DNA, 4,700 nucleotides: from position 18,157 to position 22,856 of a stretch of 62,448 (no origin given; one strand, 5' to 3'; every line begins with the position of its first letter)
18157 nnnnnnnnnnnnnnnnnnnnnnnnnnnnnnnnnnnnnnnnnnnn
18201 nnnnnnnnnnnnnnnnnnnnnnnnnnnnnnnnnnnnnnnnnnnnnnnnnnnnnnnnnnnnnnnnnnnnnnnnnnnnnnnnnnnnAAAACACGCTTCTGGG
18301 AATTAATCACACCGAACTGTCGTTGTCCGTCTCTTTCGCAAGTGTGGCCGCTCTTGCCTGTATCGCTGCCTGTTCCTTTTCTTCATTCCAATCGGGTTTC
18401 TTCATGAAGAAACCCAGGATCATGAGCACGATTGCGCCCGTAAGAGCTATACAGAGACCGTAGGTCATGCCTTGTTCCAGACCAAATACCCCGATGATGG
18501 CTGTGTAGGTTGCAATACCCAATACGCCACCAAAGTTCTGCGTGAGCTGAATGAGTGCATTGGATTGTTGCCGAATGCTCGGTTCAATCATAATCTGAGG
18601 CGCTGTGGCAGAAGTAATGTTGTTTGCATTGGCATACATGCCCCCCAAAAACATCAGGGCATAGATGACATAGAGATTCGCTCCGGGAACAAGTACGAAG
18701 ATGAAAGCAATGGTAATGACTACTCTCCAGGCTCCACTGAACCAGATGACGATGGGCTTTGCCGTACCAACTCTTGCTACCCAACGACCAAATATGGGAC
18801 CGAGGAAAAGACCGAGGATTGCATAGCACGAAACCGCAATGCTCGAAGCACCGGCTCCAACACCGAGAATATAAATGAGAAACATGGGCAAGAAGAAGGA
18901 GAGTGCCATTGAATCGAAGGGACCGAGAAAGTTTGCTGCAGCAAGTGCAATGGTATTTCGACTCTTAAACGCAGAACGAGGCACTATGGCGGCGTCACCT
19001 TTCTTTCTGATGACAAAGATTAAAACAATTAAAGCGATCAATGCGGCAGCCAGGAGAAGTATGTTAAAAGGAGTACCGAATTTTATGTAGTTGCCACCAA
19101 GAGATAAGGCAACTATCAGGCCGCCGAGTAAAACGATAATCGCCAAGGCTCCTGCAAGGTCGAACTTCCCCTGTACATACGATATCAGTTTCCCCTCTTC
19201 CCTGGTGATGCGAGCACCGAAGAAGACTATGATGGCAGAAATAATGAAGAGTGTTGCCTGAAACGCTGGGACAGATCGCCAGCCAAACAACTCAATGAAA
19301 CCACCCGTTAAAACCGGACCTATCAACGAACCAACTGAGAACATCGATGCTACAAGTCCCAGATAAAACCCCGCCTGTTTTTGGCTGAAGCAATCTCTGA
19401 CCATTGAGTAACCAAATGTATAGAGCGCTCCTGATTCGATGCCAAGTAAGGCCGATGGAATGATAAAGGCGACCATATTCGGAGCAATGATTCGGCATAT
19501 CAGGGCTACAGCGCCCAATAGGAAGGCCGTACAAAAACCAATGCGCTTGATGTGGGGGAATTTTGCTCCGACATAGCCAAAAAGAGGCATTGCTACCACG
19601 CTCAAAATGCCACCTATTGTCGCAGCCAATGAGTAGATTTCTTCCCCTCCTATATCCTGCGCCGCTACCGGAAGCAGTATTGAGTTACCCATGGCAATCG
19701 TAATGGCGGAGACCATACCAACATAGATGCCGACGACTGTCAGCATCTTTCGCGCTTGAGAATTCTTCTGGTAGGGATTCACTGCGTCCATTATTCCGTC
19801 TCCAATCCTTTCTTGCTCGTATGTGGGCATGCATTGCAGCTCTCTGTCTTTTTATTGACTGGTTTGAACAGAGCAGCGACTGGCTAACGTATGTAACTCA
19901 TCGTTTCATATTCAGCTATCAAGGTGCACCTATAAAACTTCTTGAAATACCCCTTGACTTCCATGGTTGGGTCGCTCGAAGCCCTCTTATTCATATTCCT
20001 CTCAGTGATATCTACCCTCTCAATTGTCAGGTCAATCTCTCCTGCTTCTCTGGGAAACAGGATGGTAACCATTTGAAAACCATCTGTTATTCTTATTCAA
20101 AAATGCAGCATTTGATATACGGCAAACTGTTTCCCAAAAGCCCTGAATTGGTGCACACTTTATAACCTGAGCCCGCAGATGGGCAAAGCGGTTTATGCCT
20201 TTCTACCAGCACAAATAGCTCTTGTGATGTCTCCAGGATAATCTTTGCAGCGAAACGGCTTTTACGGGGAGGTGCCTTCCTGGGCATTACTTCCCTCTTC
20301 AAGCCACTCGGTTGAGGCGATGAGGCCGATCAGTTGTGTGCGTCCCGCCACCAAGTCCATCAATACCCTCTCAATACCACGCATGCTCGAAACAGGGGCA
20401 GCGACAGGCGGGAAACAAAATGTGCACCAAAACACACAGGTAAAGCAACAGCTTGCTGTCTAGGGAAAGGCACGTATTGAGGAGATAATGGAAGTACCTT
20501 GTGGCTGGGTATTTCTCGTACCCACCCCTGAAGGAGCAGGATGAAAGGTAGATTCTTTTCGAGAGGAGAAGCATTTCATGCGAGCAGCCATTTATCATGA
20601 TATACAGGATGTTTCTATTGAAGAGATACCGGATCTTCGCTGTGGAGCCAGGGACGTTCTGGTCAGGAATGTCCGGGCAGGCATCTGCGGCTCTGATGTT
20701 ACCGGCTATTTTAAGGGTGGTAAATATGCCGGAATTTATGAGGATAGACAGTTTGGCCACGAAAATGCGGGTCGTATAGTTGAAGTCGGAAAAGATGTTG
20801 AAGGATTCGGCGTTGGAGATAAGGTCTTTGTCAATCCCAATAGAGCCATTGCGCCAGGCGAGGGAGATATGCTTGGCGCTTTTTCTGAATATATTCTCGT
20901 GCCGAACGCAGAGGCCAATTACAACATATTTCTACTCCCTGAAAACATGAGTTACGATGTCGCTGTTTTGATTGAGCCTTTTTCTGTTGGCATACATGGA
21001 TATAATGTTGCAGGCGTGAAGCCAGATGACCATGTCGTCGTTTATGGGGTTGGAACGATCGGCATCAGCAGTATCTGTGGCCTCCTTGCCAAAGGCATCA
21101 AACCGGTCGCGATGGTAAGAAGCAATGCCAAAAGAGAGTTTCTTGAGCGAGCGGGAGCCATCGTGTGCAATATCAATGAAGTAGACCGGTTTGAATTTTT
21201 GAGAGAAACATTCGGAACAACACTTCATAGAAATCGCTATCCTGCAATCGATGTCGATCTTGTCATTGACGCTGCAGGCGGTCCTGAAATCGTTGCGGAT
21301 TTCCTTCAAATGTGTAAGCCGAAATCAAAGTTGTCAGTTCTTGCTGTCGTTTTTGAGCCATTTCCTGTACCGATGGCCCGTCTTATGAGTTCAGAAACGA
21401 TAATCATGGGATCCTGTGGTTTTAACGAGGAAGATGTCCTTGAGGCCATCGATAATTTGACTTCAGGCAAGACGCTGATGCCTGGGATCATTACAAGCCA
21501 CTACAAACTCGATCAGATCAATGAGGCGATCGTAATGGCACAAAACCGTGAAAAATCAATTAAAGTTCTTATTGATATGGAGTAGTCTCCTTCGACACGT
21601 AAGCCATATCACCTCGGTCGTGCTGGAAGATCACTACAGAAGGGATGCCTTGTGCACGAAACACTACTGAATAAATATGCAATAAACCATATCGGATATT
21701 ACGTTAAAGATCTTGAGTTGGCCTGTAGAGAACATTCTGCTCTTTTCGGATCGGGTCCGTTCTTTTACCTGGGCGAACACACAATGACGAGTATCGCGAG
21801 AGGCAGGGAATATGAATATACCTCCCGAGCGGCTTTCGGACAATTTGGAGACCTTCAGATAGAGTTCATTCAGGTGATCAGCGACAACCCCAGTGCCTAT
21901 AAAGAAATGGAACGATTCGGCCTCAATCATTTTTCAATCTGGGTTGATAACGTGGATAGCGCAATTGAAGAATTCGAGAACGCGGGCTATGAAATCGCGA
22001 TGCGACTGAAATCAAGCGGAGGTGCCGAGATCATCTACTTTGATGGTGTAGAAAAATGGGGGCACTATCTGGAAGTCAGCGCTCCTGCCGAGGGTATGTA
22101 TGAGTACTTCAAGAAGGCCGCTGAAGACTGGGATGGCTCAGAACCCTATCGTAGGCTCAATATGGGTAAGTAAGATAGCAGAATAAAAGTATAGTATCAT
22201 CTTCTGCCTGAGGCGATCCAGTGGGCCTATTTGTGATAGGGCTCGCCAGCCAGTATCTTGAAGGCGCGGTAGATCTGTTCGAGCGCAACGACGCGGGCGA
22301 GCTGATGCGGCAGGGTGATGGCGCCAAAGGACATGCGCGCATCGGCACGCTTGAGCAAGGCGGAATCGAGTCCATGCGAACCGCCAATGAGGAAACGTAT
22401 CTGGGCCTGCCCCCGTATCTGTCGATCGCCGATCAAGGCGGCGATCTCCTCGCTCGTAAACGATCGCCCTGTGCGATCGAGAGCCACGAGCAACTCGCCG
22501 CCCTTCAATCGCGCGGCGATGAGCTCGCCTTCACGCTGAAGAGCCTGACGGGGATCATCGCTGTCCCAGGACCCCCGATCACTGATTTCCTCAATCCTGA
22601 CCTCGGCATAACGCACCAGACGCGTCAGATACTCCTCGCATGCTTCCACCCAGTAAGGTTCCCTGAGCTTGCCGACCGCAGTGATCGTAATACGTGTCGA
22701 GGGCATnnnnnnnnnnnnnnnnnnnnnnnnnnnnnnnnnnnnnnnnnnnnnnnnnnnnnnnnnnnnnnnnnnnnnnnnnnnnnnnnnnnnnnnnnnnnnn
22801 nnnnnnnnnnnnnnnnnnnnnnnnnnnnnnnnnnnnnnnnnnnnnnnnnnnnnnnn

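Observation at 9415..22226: A 12.8-kb lower-G+C island encoding an uncharacterised regulated uptake-and-conversion pathway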

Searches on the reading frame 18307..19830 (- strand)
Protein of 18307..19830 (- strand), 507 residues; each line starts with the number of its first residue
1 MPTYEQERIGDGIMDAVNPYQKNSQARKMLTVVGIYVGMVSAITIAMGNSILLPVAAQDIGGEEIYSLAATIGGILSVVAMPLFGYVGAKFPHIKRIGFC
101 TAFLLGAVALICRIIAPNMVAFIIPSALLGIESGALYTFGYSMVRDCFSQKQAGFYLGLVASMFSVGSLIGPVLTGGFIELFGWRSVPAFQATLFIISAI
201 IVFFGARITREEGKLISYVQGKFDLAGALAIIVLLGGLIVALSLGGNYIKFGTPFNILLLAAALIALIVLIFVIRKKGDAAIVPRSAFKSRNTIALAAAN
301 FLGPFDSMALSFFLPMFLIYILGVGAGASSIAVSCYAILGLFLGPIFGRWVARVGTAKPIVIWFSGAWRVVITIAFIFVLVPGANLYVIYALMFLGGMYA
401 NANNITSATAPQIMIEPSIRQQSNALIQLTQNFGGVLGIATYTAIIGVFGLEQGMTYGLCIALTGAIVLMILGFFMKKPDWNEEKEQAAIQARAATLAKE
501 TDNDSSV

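Call 3: search_protein_families(library=pfam, proteins=[window:18307-19830:-], max_evalue=0.01)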
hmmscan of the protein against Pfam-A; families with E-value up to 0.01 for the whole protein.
window:18307-19830:- (507 aa): 3 families
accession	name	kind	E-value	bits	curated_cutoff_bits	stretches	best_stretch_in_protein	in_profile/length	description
PF07690.21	MFS_1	-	1.4e-31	110.2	33.4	2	41-271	4-250/347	Major Facilitator Superfamily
PF03137.26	OATP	-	0.00049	19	25.8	1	120-182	134-196/545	Organic Anion Transporter Polypeptide (OATP) family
PF00083.30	Sugar_tr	-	0.0013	18.1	22.3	1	147-204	33-95/452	Sugar (and other) transporter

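Call 4: search_protein_families(library=ncbifam, proteins=[window:18307-19830:-], max_evalue=0.01)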
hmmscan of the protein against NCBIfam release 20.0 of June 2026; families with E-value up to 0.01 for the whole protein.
window:18307-19830:- (507 aa): 12 families
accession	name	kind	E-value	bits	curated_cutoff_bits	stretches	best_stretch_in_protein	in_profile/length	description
NF040856.1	FexB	exception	5.4e-15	55.1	950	1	29-366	15-341/469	chloramphenicol/florfenicol efflux MFS transporter FexB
TIGR00711.1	efflux_EmrB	subfamily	1.9e-13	50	230.2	1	32-446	4-408/485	DHA2 family efflux MFS transporter permease subunit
TIGR00880.1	2_A_01_02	superfamily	9.2e-11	42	131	2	74-204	8-136/141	multidrug resistance protein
NF052222.1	UridTportUriT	equivalog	1.9e-10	40.3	600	1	107-474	86-447/463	uridine transporter UriT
NF000218.1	FexA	exception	1.2e-09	37.4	900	1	22-396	15-380/475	chloramphenicol/florfenicol efflux MFS transporter FexA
NF040895.2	MFS_effux_SdrM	equivalog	1.5e-08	34.2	550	1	28-469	4-429/441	multidrug efflux MFS transporter SdrM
NF000095.1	tet_MFS_OtrB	exception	3.2e-07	29.3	999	1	53-446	49-437/563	oxytetracycline resistance efflux MFS transporter OtrB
TIGR00890.1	2A0111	subfamily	1.8e-05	23.8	374.85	1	34-201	206-377/377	oxalate/formate antiport family MFS transporter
TIGR00881.1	2A0104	subfamily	2e-05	23.8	407.75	1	96-214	60-179/379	phosphoglycerate transporter protein PgtP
NF008654.0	PRK11652.1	equivalog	9.8e-05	21.4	479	1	103-204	84-182/397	multidrug efflux MFS transporter EmrD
TIGR00895.1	2A0115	subfamily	0.00057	18.9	418.55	1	83-200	71-188/398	aromatic acid/H+ symport family MFS transporter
TIGR00900.1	2A0121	subfamily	0.0016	17.8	319.6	1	297-472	5-177/364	H+ Antiporter protein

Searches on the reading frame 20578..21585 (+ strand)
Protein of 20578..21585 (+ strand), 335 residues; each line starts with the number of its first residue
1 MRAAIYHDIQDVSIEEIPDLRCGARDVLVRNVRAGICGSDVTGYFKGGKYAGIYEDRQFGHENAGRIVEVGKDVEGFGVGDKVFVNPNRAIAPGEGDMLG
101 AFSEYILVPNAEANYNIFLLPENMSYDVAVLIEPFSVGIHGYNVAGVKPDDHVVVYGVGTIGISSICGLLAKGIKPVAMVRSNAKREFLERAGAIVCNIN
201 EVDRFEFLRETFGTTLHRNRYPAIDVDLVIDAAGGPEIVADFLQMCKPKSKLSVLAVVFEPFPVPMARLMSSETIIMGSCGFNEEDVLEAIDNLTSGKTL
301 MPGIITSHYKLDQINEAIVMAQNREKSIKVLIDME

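Call 3: search_protein_families(library=pfam, proteins=[window:20578-21585:+], max_evalue=0.01)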
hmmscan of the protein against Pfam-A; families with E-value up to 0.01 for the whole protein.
window:20578-21585:+ (335 aa): 4 families
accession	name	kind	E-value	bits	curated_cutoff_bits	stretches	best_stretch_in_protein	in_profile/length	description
PF08240.17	ADH_N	-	1.4e-15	57.8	23.5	1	24-112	2-98/104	Alcohol dehydrogenase GroES-like domain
PF00107.32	ADH_zinc_N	-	3.8e-10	40.3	31.8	1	161-295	2-128/129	Zinc-binding dehydrogenase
PF16912.11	Glu_dehyd_C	-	4.7e-06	26.7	34.9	1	127-333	2-210/211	Glucose dehydrogenase C-terminus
PF13602.12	ADH_zinc_N_2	-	0.0005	21.4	27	1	225-318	23-120/134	Zinc-binding dehydrogenase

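Call 4: search_protein_families(library=ncbifam, proteins=[window:20578-21585:+], max_evalue=0.01)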
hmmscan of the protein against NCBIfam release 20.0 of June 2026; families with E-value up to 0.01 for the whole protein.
window:20578-21585:+ (335 aa): 22 families
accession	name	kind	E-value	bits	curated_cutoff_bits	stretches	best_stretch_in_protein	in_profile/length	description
NF041097.1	keto_inos_dh_IolM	equivalog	2.1e-31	108.9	450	2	100-331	151-387/389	scyllo-inosose 3-dehydrogenase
NF007489.0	PRK10083.1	equivalog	1.2e-29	103.3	376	2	100-334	115-337/339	Zn-dependent oxidoreductase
NF003808.0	PRK05396.1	equivalog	5.2e-28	97.9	380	2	98-333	117-339/341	L-threonine 3-dehydrogenase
TIGR00692.1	tdh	equivalog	2e-25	89.6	458.35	1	15-321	14-328/340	L-threonine 3-dehydrogenase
NF007375.0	PRK09880.1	equivalog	3.2e-23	82.1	469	2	100-333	124-342/344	L-idonate 5-dehydrogenase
NF007642.0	PRK10309.1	equivalog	7.7e-23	81.3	550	2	100-264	115-268/347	galactitol-1-phosphate 5-dehydrogenase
NF010344.0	PRK13771.1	subfamily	3.6e-21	75.5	349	2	97-334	113-333/334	putative alcohol dehydrogenase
TIGR03989.1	Rxyl_3153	subfamily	1.9e-20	73.5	440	2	98-318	137-355/370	NDMA-dependent alcohol dehydrogenase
NF041172.1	AcrlCoa_red_Thmprot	equivalog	8.3e-18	64.4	500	2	99-333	115-333/334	acryloyl-CoA reductase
TIGR02819.1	fdhA_non_GSH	equivalog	1.7e-14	53.2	636.95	2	85-216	117-253/397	formaldehyde dehydrogenase, glutathione-independent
NF047908.1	AldhRedAhr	equivalog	6e-14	51.7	470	1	145-331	162-332/335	NADPH-dependent aldehyde reductase Ahr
TIGR02818.1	adh_III_F_hyde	equivalog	2.2e-13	50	543.95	2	6-84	8-84/368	S-(hydroxymethyl)glutathione dehydrogenase/class III alcohol dehydrogenase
TIGR02824.1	quinone_pig3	subfamily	8.2e-13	48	296.8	1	11-280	14-263/325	putative NAD(P)H quinone oxidoreductase, PIG3 family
TIGR03201.1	dearomat_had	equivalog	3.9e-11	42.6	338.65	2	97-324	111-339/349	6-hydroxycyclohex-1-ene-1-carbonyl-CoA dehydrogenase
TIGR01202.1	bchC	equivalog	9.8e-11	41.3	291.25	1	57-333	60-308/308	chlorophyll synthesis pathway protein BchC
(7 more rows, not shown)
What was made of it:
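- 20578..21585 (+): MDR2, a second zinc-type medium-chain dehydrogenase, 32% identical to MDR1. Its best NCBIfam match is the keto-inositol dehydrogenase IolM, at 109 bits against a cut-off of 450 (call 4).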

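Call 49: search_solved_structures(query=window:20578-21582:+, max_evalue=1e-10)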
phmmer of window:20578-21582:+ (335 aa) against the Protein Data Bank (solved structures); distinct sequences matched with E-value up to 1e-10: 41.
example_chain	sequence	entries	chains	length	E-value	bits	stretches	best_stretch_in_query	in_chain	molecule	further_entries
1e3j_A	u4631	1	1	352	9e-24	87.4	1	4-333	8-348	NADP(H)-DEPENDENT KETOSE REDUCTASE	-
6ie0_A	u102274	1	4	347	7e-20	74.6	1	1-331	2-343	(R,R)-butanediol dehydrogenase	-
7y9p_A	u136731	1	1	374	3.1e-18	69.2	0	5-88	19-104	Xylitol dehydrogenase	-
3qe3_A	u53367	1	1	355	1.8e-17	66.8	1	5-187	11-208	Sorbitol dehydrogenase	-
4a2c_A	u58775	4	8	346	2.4e-17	66.3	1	100-278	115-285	GALACTITOL-1-PHOSPHATE 5-DEHYDROGENASE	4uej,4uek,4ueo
4cpd_A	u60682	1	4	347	4.1e-17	65.6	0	92-332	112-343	ALCOHOL DEHYDROGENASE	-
4ilk_A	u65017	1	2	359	6e-17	65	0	100-332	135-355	Starvation sensing protein rspB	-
1jqb_A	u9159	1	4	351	8.9e-17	64.4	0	100-327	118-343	NADP-dependent Alcohol Dehydrogenase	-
1pl6_A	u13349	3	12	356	1e-16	64.2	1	5-208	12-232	Sorbitol dehydrogenase | human sorbitol dehydrogenase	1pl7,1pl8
1kev_A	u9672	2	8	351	1.6e-16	63.6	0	100-326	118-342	NADP-DEPENDENT ALCOHOL DEHYDROGENASE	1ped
2b83_A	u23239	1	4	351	1.6e-16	63.6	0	100-326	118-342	NADP-dependent alcohol dehydrogenase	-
3fpl_A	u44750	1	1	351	2.8e-16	62.8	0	100-328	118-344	NADP-dependent alcohol dehydrogenase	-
6sch_A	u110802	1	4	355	3.2e-16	62.6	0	100-256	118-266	NADP-dependent isopropanol dehydrogenase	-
2oui_A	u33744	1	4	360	4.4e-16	62.2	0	100-325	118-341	NADP-dependent alcohol dehydrogenase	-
5vm2_A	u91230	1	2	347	5.7e-16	61.8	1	25-200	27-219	Alcohol dehydrogenase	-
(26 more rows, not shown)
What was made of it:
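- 20578..21585 (+): PDB relatives are ketose reductase and butanediol dehydrogenase (call 49).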

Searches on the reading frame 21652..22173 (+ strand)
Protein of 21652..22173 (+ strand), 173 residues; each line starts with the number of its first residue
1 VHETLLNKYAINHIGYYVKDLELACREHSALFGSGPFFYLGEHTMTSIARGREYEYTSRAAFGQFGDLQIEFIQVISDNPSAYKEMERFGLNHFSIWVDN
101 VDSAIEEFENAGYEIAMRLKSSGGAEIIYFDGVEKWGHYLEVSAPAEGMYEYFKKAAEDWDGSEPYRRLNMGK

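Call 3: search_protein_families(library=pfam, proteins=[window:21652-22173:+], max_evalue=0.01)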
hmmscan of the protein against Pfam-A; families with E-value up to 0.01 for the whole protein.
window:21652-22173:+ (173 aa): 3 families
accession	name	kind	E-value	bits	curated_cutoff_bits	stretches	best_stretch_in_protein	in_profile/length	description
PF13669.12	Glyoxalase_4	-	1.8e-13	51.1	27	1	12-120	1-98/109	Glyoxalase/Bleomycin resistance protein/Dioxygenase superfamily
PF00903.31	Glyoxalase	-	2.4e-05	25.2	20.6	1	11-139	2-118/121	Glyoxalase/Bleomycin resistance protein/Dioxygenase superfamily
PF13468.12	Glyoxalase_3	-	0.0068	16.9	25.1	0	91-148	1-57/176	Glyoxalase-like domain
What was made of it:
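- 21652..22173 (+): VOC-fold (Glyoxalase_4) protein, 173 aa. Glyoxalase_4 1.8e-13 (call 3).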

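Call 4: search_protein_families(library=ncbifam, proteins=[window:21652-22173:+], max_evalue=0.01)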
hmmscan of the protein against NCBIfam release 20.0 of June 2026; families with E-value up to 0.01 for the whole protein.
window:21652-22173:+ (173 aa): 3 families
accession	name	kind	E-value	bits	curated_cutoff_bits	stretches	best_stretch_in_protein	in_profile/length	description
TIGR03081.1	metmalonyl_epim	equivalog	6e-06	26.8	114.95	1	11-118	2-101/129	methylmalonyl-CoA epimerase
TIGR00068.2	glyox_I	equivalog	0.0028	17.6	120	0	87-130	84-126/143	lactoylglutathione lyase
NF050075.1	SMU1112c_YaeR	equivalog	0.0039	17.5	140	1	66-128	48-111/125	SMU1112c/YaeR family gloxylase I-like metalloprotein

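Call 50: search_solved_structures(query=window:21652-22170:+, max_evalue=0.01)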
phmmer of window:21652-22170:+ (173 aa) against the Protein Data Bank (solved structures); distinct sequences matched with E-value up to 0.01: 1.
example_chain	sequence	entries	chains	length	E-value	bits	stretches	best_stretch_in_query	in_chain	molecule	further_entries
3gm5_A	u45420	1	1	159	1.5e-07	34.9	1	8-131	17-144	Lactoylglutathione lyase and related lyases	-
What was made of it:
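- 21652..22173 (+): Weak matches to methylmalonyl-CoA epimerase (call 4) and to PDB 3gm5 (call 50).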

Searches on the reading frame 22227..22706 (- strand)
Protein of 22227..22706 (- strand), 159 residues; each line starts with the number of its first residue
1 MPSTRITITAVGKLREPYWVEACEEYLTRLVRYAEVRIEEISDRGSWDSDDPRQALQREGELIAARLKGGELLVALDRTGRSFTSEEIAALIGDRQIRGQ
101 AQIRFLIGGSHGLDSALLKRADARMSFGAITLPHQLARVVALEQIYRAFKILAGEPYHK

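Call 7: search_protein_families(library=pfam, proteins=[window:22227-22706:-], max_evalue=1)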
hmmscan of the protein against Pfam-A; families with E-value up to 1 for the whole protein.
window:22227-22706:- (159 aa): 1 family
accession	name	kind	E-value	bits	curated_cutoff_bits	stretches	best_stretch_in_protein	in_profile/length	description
PF02590.22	SPOUT_MTase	-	6.7e-49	166.3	27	1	5-158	2-154/154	Predicted SPOUT methyltransferase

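Call 9: find_encoding_contigs(protein=window:22227-22706:-, flank=10000, max_places=8)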
Protein window:22227-22706:- (159 aa): no gene with exactly this product is on record in the collection.
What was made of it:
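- Tried and rejected: An exact look-up of RlmH found nothing (call 9).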

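Call 39: find_related_loci(query=window:22227-22706:-, collection=metagenome_contigs, flank=10000)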
Query window:22227-22706:- (159 aa) in metagenome_contigs; peptide patterns used: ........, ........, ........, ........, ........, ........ (x = any residue, [..] = any of these).
600 stretches matched a pattern (row limit reached: there are more); 496 encode a relative of the query (tblastn E <= 1e-3); the best 80 are kept; 80 distinct loci.
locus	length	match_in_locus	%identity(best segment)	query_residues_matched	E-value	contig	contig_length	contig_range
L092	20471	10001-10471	46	6-159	3e-43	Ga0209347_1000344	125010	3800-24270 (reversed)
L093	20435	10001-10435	50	5-159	5e-43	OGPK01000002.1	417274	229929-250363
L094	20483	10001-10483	49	2-159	2e-41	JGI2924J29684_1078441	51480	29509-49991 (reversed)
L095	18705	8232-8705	47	5-159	1e-41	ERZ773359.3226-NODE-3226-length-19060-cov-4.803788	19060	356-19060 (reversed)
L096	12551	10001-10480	47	3-159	3e-40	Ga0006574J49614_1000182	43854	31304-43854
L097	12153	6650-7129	48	3-159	5e-40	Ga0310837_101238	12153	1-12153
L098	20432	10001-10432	48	6-159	6e-40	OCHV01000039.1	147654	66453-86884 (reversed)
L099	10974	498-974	47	4-159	1e-39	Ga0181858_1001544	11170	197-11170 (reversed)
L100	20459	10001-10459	48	5-159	2e-39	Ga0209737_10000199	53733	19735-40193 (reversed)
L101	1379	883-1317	48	5-159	7e-40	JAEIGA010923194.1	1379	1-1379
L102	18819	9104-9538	47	5-159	4e-39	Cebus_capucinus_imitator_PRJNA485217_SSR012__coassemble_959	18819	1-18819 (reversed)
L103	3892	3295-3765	45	6-159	6e-39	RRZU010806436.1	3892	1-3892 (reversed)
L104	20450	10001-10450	44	6-159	3e-35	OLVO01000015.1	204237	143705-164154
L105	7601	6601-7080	45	3-159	2e-38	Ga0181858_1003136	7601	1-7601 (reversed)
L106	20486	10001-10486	41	3-159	1e-38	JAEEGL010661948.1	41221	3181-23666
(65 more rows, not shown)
